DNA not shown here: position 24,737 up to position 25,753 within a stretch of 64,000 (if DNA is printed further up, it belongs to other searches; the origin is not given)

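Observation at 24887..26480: Cytidylate kinase and a CDP-alcohol phosphotransferase-family membrane protein directly downstream of ppm and ppd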

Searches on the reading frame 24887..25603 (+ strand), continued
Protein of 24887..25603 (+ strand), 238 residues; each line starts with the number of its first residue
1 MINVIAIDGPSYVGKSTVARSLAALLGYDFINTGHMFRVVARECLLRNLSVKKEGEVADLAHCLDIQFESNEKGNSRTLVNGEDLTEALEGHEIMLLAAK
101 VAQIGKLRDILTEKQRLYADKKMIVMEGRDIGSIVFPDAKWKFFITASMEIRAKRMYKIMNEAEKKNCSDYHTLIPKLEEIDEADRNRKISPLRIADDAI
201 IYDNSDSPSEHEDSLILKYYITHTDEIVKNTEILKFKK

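Call 27: find_encoding_contigs(protein=P0149, flank=8000, max_places=1)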
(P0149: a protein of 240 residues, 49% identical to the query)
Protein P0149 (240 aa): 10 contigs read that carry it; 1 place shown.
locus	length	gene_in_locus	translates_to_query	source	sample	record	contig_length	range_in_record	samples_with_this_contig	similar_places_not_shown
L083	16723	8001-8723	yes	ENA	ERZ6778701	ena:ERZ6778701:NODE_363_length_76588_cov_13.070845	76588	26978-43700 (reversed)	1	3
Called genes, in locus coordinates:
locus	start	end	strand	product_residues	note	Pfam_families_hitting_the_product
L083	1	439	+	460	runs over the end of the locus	PF00571:CBS (faint), PF00288:GHMP_kinases_N, PF08544:GHMP_kinases_C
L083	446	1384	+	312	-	PF01073:3Beta_HSD (weak), PF01370:Epimerase, PF02719:Polysacc_synt_2 (weak), PF04321:RmlD_sub_bind, PF16363:GDP_Man_Dehyd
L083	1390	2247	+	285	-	PF00106:adh_short, PF01370:Epimerase (faint), PF13561:adh_short_C2, PF00106:adh_short (weak), PF13561:adh_short_C2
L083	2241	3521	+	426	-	PF01041:DegT_DnrJ_EryC1, PF01212:Beta_elim_lyase (weak)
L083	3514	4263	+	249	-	PF02348:CTP_transf_3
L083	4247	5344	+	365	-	PF01041:DegT_DnrJ_EryC1, PF00155:Aminotran_1_2, PF00266:Aminotran_5 (weak)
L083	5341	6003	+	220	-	PF13302:Acetyltransf_3, PF00583:Acetyltransf_1 (weak)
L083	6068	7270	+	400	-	-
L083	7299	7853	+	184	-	PF00293:NUDIX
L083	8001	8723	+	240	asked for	PF02224:Cytidylate_kin, PF13238:AAA_18 (faint)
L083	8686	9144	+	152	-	PF01467:CTP_transf_like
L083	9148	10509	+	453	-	-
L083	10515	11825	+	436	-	PF01467:CTP_transf_like, PF13714:PEP_mutase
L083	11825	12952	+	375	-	PF02776:TPP_enzyme_N, PF02775:TPP_enzyme_C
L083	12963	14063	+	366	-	PF00465:Fe-ADH, PF25137:ADH_Fe_C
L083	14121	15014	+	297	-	-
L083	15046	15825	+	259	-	PF00483:NTP_transferase, PF12804:NTP_transf_3 (weak)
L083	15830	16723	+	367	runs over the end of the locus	PF01370:Epimerase, PF02719:Polysacc_synt_2, PF04321:RmlD_sub_bind, PF01073:3Beta_HSD (weak), PF16363:GDP_Man_Dehyd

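Call 45: list_cluster_members(proteins=[P0108, P0115, P0104, P0097, P0173, P0175, P0181, P0187, P0192, P0201])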
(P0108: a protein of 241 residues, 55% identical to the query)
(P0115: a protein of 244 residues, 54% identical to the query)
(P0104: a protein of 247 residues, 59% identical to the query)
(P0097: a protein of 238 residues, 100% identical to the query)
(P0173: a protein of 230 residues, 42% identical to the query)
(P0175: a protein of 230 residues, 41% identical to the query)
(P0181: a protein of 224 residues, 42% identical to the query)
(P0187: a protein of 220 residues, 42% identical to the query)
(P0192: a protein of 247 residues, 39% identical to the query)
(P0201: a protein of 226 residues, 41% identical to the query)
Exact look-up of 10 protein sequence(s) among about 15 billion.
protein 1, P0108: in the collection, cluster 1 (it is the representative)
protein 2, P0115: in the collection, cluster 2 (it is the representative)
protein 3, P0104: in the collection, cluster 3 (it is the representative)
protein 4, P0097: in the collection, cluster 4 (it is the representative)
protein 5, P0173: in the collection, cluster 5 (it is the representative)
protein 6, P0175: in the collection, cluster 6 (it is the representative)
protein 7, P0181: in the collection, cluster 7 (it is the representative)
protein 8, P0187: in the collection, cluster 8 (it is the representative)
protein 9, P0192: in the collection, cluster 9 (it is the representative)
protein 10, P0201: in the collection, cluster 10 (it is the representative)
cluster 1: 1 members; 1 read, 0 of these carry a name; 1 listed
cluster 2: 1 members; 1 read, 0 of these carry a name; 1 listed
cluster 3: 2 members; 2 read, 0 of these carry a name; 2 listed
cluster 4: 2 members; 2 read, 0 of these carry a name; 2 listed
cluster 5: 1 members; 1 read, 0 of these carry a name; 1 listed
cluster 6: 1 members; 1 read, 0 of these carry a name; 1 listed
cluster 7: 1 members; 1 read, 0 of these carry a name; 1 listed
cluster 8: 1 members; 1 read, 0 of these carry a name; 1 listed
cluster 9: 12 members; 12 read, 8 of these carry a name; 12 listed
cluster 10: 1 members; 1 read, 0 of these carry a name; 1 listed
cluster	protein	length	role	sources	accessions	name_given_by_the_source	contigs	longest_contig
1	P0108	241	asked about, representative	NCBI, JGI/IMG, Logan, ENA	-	-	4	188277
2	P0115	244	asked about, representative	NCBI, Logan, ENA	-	-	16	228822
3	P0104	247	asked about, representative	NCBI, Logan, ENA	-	-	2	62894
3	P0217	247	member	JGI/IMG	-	-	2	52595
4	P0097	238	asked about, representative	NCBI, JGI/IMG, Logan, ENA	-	-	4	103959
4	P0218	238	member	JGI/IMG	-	-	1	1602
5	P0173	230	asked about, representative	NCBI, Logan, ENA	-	-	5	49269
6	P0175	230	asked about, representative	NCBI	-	-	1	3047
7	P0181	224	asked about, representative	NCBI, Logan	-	-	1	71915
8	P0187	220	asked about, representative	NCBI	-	-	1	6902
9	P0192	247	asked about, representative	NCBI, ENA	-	-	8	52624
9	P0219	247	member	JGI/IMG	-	cytidylate kinase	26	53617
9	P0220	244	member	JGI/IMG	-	cytidylate kinase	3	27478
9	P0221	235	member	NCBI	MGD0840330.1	MAG: (d)CMP kinase [Candidatus Acidiferrales bacterium]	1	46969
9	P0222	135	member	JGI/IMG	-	cytidylate kinase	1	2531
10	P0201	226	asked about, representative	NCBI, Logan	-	-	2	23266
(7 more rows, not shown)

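Call 68: search_protein_families(library=pfam, proteins=[L083:9148-10509:+, L083:6068-7270:+], max_evalue=1)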
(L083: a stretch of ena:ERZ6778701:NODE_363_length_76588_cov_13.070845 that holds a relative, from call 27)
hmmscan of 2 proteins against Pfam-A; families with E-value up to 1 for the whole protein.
L083:9148-10509:+ (453 aa): 3 families
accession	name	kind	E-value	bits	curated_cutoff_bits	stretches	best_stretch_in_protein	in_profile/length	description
PF13443.12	HTH_26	-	0.00025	21.7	22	1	22-75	10-62/63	Cro/C1-type HTH DNA-binding domain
PF12844.13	HTH_19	-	0.0014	19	30.2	1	21-61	11-53/64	Helix-turn-helix domain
PF07883.17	Cupin_2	-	0.038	14.1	27.2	1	165-206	31-69/70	Cupin domain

L083:6068-7270:+ (400 aa): 1 family
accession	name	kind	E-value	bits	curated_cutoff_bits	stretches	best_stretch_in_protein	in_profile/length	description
PF25375.1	Lin-15B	-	0.0021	18.5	27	1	63-106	33-76/121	Lin-15B-like domain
